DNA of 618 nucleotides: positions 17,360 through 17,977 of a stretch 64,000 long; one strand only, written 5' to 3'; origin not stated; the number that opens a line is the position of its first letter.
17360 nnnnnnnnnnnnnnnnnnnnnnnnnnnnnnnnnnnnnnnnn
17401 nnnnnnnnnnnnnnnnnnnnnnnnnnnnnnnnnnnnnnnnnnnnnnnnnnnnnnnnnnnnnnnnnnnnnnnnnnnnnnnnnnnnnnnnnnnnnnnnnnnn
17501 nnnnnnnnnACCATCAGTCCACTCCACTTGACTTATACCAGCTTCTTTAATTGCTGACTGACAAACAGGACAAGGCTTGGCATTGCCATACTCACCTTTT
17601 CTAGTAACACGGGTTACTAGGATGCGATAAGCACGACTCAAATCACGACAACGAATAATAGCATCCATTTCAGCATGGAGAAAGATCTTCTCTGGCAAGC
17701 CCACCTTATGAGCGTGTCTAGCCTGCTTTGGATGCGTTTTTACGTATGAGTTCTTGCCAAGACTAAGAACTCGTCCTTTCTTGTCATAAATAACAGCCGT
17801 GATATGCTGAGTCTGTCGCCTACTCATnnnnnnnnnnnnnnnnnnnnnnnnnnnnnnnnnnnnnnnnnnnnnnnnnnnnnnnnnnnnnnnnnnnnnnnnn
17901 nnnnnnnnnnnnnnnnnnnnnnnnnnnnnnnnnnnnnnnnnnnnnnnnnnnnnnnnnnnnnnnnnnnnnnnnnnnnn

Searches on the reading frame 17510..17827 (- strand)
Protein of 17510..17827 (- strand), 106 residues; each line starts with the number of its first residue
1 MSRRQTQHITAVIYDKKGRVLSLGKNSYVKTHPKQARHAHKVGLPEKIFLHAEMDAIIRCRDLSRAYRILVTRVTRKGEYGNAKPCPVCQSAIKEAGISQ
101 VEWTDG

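Call 76: search_protein_families(library=pfam, proteins=[window:17510-17827:-], max_evalue=0.01)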
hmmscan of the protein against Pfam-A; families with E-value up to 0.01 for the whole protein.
window:17510-17827:- (106 aa): 2 families
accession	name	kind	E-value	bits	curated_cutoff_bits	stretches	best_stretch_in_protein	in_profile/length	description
PF00383.29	dCMP_cyt_deam_1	-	2.4e-08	34.3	25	1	7-101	24-98/102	Cytidine and deoxycytidylate deaminase zinc-binding region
PF14437.12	MafB19-deam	-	0.00063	20.1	27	1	6-101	22-97/142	MafB19-like deaminase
